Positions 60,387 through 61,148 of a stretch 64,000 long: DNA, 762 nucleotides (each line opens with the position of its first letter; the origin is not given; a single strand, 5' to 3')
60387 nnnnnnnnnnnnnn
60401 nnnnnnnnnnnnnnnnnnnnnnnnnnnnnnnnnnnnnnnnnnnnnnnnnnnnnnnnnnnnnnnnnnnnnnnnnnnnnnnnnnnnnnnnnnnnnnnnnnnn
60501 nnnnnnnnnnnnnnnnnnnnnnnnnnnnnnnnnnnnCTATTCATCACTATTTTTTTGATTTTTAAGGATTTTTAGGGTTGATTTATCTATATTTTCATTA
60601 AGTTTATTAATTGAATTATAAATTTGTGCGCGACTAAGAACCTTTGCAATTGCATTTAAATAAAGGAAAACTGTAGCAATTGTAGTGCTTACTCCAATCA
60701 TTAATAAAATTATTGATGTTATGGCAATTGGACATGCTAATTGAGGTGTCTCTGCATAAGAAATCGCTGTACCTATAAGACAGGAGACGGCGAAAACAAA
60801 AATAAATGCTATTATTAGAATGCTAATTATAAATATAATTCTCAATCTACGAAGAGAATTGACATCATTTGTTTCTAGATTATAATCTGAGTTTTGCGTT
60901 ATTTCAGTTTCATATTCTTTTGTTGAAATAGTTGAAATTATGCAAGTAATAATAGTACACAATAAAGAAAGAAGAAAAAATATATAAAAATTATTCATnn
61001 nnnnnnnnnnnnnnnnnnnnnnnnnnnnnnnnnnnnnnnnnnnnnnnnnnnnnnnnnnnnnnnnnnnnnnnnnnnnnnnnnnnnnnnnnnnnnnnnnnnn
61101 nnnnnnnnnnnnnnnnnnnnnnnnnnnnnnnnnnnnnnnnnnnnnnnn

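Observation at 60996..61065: Second poly-C promoter with the same architecture, on the minus strand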

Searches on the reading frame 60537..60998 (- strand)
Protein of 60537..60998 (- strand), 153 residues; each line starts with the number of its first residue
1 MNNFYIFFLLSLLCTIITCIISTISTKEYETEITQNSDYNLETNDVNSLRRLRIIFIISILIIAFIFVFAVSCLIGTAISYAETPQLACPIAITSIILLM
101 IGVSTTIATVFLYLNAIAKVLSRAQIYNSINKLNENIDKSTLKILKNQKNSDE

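Call 5: find_encoding_contigs(protein=window:60537-60998:-, flank=3000, max_places=10)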
Protein window:60537-60998:- (153 aa): no gene with exactly this product is on record in the collection.

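Call 10: search_protein_families(library=pfam, proteins=[window:60537-60998:-], max_evalue=0.01)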
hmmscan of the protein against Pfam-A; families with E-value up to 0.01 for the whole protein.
window:60537-60998:- (153 aa): 1 family
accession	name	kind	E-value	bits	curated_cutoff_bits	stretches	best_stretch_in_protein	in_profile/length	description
PF10277.15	Frag1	-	0.0094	16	30.3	1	4-69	126-179/220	Frag1/DRAM/Sfk1 family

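Call 16: find_homologous_proteins(query=window:60537-60998:-, max_evalue=0.001)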
Query window:60537-60998:- (153 aa): 1 proteins with E <= 0.001 among 56 candidates.
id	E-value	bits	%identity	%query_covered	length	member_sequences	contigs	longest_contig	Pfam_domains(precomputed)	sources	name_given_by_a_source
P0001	6.5e-86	303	100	100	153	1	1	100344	-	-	-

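Call 51: predict_structure(protein=window:60537-60998:-)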
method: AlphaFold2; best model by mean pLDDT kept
length: 153 residues; sequences in the alignment: 1
mean_pLDDT: 71.1   pTM: 0.42
mean pLDDT of the five models: 71.1, 70.7, 68.2, 67.6, 63.4
residues with pLDDT >= 90: 0; 70-90: 107; 50-70: 43; < 50: 3
segments of 3 or more residues with pLDDT < 50: none
pLDDT, mean of each block of 10 residues (from residue 1): 65 73 65 52 60 72 77 78 74 79 80 76 71 75 71 64
secondary structure, 60 per line:
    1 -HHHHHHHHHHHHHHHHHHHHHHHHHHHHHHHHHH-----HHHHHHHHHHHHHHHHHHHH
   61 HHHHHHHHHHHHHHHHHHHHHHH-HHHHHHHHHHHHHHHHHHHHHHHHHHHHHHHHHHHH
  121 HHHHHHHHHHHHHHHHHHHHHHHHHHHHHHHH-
elements in order: H2-35 H41-83 H85-152

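Call 53: search_protein_families(library=padloc, proteins=[window:60537-60998:-], max_evalue=0.1)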
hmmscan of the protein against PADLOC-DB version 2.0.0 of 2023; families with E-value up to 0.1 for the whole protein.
window:60537-60998:- (153 aa): 0 families

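Call 54: search_protein_families(library=phrogs, proteins=[window:60537-60998:-], max_evalue=0.1)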
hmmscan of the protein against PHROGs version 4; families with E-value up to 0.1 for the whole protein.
window:60537-60998:- (153 aa): 1 family
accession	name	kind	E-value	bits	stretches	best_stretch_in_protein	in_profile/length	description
phrog_738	-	unknown function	0.034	15.5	1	1-41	1-42/52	-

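Call 55: search_protein_representatives(protein=window:60537-60998:-)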
Query: 153 residues. Proteins with E-value up to 0.001 (for the whole library): 2; up to 1e-10: 1; up to 1e-30: 1. The best 2 are listed.
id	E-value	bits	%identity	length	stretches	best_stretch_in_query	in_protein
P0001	2.1e-86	303.1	100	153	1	1-153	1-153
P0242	1.2e-07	48.3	25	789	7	76-123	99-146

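Call 64: fold_search(model_id=the predicted structure, library=pdb)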
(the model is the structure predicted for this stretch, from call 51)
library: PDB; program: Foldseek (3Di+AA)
matches with E <= 10: 1; with E <= 0.001: 0
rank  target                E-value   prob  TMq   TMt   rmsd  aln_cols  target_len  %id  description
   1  6umm_C                9.8e+00  0.06  0.24  0.09  17.2        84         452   13  A complete structure of the ESX-3 translocon complex (released 2019-10-23)

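Call 90: search_protein_families(library=ncbifam, proteins=[window:60537-60998:-], max_evalue=0.01)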
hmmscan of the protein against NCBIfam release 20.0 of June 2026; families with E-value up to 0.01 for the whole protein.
window:60537-60998:- (153 aa): 3 families
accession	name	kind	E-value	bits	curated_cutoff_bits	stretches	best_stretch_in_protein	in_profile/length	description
NF011623.0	PRK15049.1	equivalog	0.0034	16.3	773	1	7-112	173-275/499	L-asparagine permease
NF046000.1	MAG1210_fam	subfamily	0.0034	16.1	275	1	29-146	41-147/550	MAG1210 family protein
NF007131.0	PRK09577.1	equivalog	0.0086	13.8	1768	1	38-124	321-408/1045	multidrug efflux RND transporter permease subunit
